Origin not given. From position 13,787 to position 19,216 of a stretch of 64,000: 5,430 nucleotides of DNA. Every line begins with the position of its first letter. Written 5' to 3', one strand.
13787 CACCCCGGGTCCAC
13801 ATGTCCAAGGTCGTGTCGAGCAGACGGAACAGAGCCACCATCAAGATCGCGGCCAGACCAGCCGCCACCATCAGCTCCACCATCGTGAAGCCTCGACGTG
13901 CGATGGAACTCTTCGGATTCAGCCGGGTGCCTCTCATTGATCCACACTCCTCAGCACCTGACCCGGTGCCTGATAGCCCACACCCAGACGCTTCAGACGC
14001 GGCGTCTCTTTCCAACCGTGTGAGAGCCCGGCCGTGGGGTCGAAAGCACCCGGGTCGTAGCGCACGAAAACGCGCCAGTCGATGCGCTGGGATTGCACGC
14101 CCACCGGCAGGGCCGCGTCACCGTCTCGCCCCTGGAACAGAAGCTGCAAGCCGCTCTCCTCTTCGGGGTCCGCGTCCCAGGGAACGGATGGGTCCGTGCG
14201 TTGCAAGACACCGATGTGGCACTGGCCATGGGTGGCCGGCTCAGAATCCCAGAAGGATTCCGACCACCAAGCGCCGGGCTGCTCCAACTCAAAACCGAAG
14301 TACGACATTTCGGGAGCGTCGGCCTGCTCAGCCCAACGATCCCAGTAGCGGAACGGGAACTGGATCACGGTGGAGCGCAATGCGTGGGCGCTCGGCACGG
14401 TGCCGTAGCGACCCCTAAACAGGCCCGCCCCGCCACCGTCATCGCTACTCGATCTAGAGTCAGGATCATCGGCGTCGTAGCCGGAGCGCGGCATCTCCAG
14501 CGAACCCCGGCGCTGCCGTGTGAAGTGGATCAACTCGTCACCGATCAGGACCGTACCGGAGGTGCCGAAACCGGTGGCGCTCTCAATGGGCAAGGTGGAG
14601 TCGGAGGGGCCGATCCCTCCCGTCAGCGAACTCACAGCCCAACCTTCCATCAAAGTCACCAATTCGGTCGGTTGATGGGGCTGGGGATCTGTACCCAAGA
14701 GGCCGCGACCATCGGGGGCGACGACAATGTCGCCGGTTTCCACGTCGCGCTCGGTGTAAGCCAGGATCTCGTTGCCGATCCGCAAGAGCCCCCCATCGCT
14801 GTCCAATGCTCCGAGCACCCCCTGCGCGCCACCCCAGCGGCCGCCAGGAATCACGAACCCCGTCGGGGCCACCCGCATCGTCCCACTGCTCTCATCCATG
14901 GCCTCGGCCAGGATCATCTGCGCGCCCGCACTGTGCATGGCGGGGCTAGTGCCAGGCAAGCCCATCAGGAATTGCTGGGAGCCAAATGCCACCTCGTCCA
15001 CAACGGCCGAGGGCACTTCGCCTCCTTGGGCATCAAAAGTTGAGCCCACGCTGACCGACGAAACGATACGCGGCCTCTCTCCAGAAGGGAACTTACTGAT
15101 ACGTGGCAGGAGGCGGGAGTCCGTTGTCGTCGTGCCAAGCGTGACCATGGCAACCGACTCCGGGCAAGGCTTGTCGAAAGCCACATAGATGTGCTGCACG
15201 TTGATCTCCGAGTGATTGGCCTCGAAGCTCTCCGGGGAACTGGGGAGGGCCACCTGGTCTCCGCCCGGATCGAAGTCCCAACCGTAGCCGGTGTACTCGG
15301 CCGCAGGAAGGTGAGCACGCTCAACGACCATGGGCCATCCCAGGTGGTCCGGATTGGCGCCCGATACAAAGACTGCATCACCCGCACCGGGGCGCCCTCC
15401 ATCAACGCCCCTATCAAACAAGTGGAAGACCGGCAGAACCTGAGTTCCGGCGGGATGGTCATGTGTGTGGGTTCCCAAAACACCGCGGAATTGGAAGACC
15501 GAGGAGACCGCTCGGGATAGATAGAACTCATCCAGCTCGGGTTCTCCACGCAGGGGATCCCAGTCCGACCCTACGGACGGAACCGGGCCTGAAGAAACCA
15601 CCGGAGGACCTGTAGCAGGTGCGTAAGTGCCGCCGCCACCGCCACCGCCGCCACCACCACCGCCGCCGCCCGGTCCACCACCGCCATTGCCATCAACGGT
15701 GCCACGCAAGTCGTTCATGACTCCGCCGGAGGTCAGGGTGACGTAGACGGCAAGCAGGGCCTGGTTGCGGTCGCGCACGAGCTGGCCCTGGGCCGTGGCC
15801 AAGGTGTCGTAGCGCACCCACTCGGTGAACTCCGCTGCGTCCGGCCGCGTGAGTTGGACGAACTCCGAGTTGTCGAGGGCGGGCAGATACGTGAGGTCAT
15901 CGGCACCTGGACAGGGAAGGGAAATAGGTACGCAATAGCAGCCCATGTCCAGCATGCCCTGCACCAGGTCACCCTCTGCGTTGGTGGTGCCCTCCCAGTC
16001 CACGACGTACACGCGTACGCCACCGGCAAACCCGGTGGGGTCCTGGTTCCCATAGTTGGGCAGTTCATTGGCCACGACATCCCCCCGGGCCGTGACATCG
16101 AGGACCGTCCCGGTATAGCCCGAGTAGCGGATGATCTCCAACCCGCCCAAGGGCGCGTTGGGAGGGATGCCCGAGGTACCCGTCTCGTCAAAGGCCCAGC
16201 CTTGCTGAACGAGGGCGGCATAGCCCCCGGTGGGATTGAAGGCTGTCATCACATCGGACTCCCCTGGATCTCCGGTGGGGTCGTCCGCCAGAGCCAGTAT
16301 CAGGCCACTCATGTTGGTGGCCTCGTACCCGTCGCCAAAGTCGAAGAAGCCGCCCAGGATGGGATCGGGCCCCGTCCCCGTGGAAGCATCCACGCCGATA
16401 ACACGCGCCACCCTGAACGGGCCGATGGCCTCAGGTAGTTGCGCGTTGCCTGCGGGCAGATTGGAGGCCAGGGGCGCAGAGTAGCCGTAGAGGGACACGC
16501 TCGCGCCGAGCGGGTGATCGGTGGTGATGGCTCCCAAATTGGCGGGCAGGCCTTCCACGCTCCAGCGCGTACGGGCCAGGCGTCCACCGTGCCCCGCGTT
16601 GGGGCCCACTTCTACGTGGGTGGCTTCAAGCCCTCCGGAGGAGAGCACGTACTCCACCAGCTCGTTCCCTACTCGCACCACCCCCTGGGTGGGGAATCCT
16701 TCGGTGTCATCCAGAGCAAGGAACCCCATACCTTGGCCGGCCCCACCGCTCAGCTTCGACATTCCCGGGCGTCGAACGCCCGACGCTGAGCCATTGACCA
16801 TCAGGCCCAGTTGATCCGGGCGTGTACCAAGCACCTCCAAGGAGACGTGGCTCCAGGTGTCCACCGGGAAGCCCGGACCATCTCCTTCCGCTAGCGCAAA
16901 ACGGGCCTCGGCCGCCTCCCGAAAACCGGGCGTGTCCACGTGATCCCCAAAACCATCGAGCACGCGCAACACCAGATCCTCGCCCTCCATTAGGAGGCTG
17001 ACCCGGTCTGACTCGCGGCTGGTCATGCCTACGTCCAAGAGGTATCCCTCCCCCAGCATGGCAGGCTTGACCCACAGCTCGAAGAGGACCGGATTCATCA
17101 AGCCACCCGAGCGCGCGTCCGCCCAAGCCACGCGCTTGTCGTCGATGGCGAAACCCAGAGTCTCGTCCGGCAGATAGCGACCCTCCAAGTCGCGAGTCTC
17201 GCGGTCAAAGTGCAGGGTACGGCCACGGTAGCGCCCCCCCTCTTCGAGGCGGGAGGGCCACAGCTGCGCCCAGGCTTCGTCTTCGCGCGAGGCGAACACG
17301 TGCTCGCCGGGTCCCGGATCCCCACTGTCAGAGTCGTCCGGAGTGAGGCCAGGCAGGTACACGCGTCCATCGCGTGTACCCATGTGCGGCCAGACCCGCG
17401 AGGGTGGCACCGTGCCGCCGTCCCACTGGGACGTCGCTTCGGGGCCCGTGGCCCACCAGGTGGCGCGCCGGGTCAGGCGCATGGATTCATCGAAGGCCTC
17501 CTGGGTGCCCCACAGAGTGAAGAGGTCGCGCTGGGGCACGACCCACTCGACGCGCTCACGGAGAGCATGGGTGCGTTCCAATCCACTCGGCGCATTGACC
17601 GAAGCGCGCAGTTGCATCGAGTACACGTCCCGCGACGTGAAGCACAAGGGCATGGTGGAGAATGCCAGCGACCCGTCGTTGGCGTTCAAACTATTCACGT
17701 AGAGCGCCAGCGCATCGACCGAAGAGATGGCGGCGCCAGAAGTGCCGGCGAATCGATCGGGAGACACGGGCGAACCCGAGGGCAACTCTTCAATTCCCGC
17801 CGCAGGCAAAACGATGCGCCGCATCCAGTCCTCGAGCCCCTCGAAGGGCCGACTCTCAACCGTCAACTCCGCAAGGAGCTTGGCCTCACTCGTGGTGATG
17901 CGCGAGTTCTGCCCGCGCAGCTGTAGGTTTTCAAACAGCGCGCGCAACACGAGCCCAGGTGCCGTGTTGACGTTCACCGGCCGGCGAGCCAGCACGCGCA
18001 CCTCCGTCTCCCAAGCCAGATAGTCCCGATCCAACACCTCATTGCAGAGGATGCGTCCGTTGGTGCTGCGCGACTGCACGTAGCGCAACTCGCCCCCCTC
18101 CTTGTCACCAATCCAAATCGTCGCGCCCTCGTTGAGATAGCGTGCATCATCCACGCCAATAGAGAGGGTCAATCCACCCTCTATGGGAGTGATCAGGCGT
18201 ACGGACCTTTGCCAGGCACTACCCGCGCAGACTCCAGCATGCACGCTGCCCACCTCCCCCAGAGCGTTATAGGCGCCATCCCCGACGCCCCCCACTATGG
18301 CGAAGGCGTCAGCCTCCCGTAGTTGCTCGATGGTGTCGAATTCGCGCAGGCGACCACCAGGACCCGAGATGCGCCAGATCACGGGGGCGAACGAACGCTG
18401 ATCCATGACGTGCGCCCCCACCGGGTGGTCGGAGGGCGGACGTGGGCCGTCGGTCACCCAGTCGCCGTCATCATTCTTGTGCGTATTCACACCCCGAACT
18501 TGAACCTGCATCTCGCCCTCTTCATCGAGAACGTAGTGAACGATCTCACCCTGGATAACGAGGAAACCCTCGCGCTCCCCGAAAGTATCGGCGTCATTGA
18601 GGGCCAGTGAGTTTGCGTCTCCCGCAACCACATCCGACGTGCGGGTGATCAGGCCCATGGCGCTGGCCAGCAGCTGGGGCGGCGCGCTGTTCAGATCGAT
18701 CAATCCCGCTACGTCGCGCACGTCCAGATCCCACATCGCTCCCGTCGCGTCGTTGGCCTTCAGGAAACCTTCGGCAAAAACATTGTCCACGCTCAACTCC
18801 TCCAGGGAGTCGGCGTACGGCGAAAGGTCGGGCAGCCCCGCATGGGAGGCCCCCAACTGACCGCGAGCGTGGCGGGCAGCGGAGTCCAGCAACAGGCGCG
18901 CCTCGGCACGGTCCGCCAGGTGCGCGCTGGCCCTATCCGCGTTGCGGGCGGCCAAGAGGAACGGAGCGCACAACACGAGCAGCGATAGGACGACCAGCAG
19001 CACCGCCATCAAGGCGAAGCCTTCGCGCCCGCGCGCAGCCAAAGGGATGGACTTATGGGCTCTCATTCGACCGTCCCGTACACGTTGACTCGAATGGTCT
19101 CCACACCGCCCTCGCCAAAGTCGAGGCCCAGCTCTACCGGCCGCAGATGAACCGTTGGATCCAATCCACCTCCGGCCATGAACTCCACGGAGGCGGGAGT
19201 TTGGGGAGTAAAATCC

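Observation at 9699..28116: FHA-led, 11-gene type-IV-filament/T2SS-like pseudopilus operon with no ATPase, platform, secretin or prepilin peptidase nearby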

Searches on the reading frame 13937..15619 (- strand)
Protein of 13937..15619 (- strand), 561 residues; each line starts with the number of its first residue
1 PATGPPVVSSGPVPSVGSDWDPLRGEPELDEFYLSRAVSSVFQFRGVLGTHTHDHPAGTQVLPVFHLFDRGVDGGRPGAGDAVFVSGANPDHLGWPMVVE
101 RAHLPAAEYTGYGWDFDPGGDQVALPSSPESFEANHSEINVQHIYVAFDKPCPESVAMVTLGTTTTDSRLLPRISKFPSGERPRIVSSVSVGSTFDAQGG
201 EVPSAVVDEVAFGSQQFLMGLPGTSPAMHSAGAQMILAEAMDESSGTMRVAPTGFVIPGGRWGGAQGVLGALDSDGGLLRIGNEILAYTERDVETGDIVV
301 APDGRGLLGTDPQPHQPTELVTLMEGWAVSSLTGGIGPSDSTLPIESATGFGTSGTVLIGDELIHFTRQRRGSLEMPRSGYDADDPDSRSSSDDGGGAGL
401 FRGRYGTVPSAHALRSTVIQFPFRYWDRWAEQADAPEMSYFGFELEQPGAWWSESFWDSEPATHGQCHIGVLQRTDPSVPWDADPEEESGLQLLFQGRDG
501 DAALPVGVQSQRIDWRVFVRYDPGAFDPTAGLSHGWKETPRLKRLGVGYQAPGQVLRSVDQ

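Call 82: predict_structure(alignment_id=A3)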
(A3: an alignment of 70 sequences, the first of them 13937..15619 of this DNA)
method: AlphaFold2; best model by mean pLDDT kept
length: 561 residues; sequences in the alignment: 70
mean_pLDDT: 82.9   pTM: 0.74
mean pLDDT of the five models: 82.9, 82.8, 81.5, 79.3, 78.5
residues with pLDDT >= 90: 262; 70-90: 195; 50-70: 53; < 50: 51
segments of 3 or more residues with pLDDT < 50: 1-6, 9-17, 185-212, 390-392, 558-561
pLDDT, mean of each block of 10 residues (from residue 1): 44 45 80 90 74 85 87 82 88 87 89 89 89 89 91 82 81 76 51 43 41 74 88 94 97 88 83 94 95 96 92 95 93 96 95 93 93 88 57 66 91 97 74 77 92 96 88 94 90 95 96 93 82 66 95 58 40
secondary structure, 60 per line:
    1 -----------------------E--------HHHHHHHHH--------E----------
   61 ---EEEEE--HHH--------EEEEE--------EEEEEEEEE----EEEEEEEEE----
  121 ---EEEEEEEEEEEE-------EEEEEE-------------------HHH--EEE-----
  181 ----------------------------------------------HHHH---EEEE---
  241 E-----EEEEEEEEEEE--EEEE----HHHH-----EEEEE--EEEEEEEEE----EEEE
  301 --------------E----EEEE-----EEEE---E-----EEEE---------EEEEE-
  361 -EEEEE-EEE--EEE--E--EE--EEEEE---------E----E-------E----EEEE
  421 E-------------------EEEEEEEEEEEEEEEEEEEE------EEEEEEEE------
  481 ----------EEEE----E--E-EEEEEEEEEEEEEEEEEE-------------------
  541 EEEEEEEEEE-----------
elements in order: H33-41 E64-68 E82-86 E95-103 E108-116 E124-135 E143-148 E173-175 H227-230 E234-237 E247-257 E260-263 H268-271 E277-281 E284-292 E297-300 E320-323 E329-332 E342-345 E355-359 E362-366 E368-370 E373-375 E385-389 E417-421 E441-460 E467-474 E491-494 E504-521 E541-550

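Call 84: fold_search(model_id=the predicted structure, library=pdb)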
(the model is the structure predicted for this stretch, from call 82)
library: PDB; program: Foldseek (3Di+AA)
matches with E <= 10: 633; with E <= 0.001: 0
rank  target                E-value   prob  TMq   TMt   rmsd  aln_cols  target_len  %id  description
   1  7vrn_I                2.3e-03  0.11  0.08  0.10  24.4       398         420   11  Structure of infectious bursal disease virus Gt strain (released 2022-03-30)
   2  2df7_E                1.5e-02  0.05  0.07  0.08  22.9       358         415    9  Crystal structure of infectious bursal disease virus VP2 subviral particle (released 2006-06-27)
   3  2zai_B                2.3e-02  0.07  0.07  0.08  23.4       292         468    8  Crystal structure of the soluble domain of STT3 from P. furiosus (released 2007-12-11)
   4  8zkm_E                3.1e-02  0.07  0.09  0.09  19.1       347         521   10  portal-tail of Vibrio cholerae typing phage release VP1 (released 2024-08-14)
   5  2vvf_A                3.6e-02  0.09  0.08  0.13  16.7       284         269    9  Crystal structure of the major capsid protein P2 from Bacteriophage PM2 (released 2008-09-16)
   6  2zai_C                3.8e-02  0.05  0.06  0.07  22.4       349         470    7  Crystal structure of the soluble domain of STT3 from P. furiosus (released 2007-12-11)
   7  2df7_G                3.8e-02  0.03  0.06  0.08  23.4       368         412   10  Crystal structure of infectious bursal disease virus VP2 subviral particle (released 2006-06-27)
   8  7sqc_1C               4.5e-02  0.10  0.10  0.04  20.5       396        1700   10  Ciliary C1 central pair apparatus isolated from Chlamydomonas reinhardtii (released 2022-04-13)
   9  7xui_J                5.0e-02  0.04  0.07  0.04  21.2       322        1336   14  Cryo-EM structure of sigma70 bound HK022 putRNA-associated E.coli RNA polymerase elongation complex (released 2022-08-10)
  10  2df7_O                5.6e-02  0.11  0.11  0.14  24.1       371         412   10  Crystal structure of infectious bursal disease virus VP2 subviral particle (released 2006-06-27)
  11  8pfg_J                5.6e-02  0.07  0.08  0.05  20.0       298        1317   12  autoinhibited RfaH bound to E. coli transcription complex paused at ops site (encounter complex), not fully complement (released 2024-04-24)
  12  2zai_D                7.3e-02  0.05  0.07  0.08  22.5       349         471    7  Crystal structure of the soluble domain of STT3 from P. furiosus (released 2007-12-11)
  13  8pid_J                7.3e-02  0.03  0.07  0.04  20.2       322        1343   12  backtracked E. coli transcription complex paused at ops site and bound to RfaH (released 2024-04-24)
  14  3vu1_B                8.2e-02  0.04  0.06  0.07  23.7       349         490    8  Crystal structure of the C-terminal globular domain of oligosaccharyltransferase (PhAglB-L, O74088_PYRHO) from Pyrococ (released 2013-01-23)
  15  9in6_M                9.6e-02  0.84  0.13  0.18  32.4       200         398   14  Capsid of Vibrio cholerae phage mature VP1 (released 2024-08-14)
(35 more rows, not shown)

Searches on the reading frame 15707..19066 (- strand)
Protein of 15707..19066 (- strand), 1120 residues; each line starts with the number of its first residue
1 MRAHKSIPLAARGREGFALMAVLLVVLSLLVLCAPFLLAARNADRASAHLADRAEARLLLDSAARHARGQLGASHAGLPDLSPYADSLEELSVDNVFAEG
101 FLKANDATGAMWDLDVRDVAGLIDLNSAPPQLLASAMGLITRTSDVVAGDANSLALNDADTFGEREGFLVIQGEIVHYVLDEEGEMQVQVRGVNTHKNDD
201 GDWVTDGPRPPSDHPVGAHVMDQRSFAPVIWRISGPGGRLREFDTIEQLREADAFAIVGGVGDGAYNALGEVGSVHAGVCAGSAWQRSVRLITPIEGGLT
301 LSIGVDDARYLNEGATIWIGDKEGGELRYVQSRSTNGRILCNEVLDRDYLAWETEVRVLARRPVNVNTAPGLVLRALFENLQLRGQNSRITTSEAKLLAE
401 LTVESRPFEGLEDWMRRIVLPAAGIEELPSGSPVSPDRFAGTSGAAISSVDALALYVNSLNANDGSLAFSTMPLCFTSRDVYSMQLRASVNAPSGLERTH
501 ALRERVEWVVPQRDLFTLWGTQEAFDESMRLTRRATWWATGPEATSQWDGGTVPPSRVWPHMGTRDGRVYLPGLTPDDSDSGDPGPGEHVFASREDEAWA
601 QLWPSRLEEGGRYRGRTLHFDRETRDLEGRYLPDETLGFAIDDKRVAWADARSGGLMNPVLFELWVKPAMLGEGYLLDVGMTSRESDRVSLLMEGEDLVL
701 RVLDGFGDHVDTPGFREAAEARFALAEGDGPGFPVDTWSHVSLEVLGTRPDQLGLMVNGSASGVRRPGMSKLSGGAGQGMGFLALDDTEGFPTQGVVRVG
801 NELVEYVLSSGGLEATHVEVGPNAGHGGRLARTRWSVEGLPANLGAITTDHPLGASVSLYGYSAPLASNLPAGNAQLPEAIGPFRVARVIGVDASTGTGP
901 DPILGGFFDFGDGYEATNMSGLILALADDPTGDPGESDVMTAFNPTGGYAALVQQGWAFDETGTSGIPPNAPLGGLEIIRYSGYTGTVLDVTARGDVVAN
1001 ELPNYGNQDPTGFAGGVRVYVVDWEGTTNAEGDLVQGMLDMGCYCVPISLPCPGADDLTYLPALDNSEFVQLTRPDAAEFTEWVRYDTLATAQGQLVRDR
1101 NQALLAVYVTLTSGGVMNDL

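Call 73: predict_structure(alignment_id=A2)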
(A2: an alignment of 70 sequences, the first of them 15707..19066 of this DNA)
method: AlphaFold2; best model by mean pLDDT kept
length: 1120 residues; sequences in the alignment: 70
mean_pLDDT: 83.7   pTM: 0.63
mean pLDDT of the five models: 83.7, 82.2, 81.6, 79.4, 77.4
residues with pLDDT >= 90: 438; 70-90: 522; 50-70: 142; < 50: 18
segments of 3 or more residues with pLDDT < 50: 1-7, 9-16
pLDDT, mean of each block of 10 residues (from residue 1): 40 47 78 76 82 88 90 82 86 71 60 89 96 95 91 89 89 93 87 91 90 92 95 90 92 90 91 93 92 94 91 95 93 89 94 95 95 96 91 94 93 93 89 80 77 94 93 93 91 79 91 72 86 81 81 77 81 72 73 86 78 81 64 69 75 70 85 84 74 90 69 72 76 82 90 91 89 87 91 89 89 83 75 60 70 92 62 70 88 78 83 78 87 69 91 87 79 93 91 91 89 88 84 84 93 73 72 78 87 90 90 69
secondary structure, 60 per line:
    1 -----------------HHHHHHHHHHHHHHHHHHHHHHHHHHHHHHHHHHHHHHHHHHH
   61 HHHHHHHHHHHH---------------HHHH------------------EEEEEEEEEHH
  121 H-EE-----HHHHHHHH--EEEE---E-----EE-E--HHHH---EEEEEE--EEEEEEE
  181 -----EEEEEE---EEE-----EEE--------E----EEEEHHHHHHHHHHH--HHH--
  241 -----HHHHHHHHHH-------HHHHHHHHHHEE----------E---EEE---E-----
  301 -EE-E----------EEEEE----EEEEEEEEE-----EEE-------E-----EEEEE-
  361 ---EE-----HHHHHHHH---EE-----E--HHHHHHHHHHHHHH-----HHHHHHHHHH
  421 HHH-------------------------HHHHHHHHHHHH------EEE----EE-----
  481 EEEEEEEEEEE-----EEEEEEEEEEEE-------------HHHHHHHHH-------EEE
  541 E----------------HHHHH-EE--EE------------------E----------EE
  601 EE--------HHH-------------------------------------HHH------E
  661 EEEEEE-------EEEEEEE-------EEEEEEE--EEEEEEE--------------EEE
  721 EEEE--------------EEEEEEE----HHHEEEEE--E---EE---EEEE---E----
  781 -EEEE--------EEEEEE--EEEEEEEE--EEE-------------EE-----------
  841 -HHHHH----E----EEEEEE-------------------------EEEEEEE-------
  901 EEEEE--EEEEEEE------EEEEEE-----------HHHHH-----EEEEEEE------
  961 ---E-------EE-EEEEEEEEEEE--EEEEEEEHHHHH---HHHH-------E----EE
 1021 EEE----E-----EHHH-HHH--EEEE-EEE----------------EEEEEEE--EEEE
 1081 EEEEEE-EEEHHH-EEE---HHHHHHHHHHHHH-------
elements in order (helices of 4 or more, strands of 3 or more residues): H18-72 H88-91 E110-118 H130-137 E140-143 H159-162 E166-171 E174-180 E186-191 E195-197 E203-205 E219-222 H223-233 H246-255 H263-272 E289-291 E316-320 E325-333 E339-341 E355-359 H371-378 H392-405 H411-423 H449-460 E467-469 E481-491 E497-508 H522-530 E538-541 H558-562 E599-602 E660-666 E674-680 E688-694 E697-703 E718-724 E739-745 E753-757 E769-772 E782-785 E794-799 E802-809 E812-814 H842-846 E856-861 E887-893 E901-905 E908-914 E921-926 H938-942 E948-954 E975-985 E988-994 H995-999 H1003-1006 E1019-1023 E1044-1047 E1049-1051 E1068-1074 E1077-1086 E1088-1090 E1095-1097 H1101-1113

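Call 75: fold_search(model_id=the predicted structure, library=pdb)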
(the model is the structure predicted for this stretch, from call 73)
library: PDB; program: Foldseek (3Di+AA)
matches with E <= 10: 449; with E <= 0.001: 0
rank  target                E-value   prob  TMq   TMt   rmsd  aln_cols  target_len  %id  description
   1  4y9v_A                2.6e-03  1.00  0.06  0.11   7.3       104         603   17  Gp54 tailspike of Acinetobacter baumannii bacteriophage AP22 in complex with A. baumannii capsular saccharide (released 2017-02-01)
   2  7cec_C                2.4e-02  0.16  0.06  0.11  24.7       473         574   10  Structure of alpha6beta1 integrin in complex with laminin-511 (released 2021-06-23)
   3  6ul4_A                2.6e-02  0.20  0.07  0.17  27.0       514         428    7  Crystal structure of BoNT/B receptor-binding domain in complex with VHH JLO-G11 (released 2020-03-04)
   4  1pz8_D                3.4e-02  1.00  0.07  0.41   3.8       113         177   16  Modulation of agrin function by alternative splicing and Ca2+ binding (released 2004-04-13)
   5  1pz7_B                4.2e-02  1.00  0.07  0.39   3.9       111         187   16  Modulation of agrin function by alternative splicing and Ca2+ binding (released 2004-04-13)
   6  1diw                  5.0e-02  0.47  0.08  0.19  30.0       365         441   12  THE HC FRAGMENT OF TETANUS TOXIN COMPLEXED WITH GALACTOSE (released 2000-03-24)
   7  9arl_A                5.0e-02  0.30  0.07  0.07  29.4       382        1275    8  CryoEM structure of BoNT-NTNH-OrfX2 complex from Clostridium botulinum strain A1-ST7B, major class (released 2025-01-22)
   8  1pz8_A                5.2e-02  1.00  0.07  0.41   3.9       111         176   16  Modulation of agrin function by alternative splicing and Ca2+ binding (released 2004-04-13)
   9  3v64_B                5.2e-02  0.94  0.08  0.41  18.5       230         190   11  Crystal Structure of agrin and LRP4 (released 2012-04-25)
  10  7ce2_A                5.2e-02  0.30  0.08  0.18  28.1       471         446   10  The Crystal structure of TeNT Hc complexed with neutralizing antibody (released 2021-04-07)
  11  5xau_D                6.1e-02  0.25  0.07  0.12  27.4       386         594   10  Crystal structure of integrin binding fragment of laminin-511 (released 2017-09-20)
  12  5xau_A                7.6e-02  0.20  0.07  0.13  27.3       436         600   11  Crystal structure of integrin binding fragment of laminin-511 (released 2017-09-20)
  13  9n71_A                8.9e-02  0.77  0.07  0.26  21.1       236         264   12  Tail tube structure of Acinetobacter baumannii phage Mystique (released 2025-03-19)
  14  9arj_A                8.9e-02  0.30  0.07  0.07  29.3       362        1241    8  CryoEM structure of BoNT-NTNH-OrfX2 complex from Clostridium botulinum E1, major class (released 2025-01-22)
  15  9ea9_A                8.9e-02  0.23  0.07  0.06  29.5       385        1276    9  Crystal structure of BoNT/A-NTNH-HA70 -VHH_F12-VHH_H7-Fab_NTNH complex (released 2025-09-17)
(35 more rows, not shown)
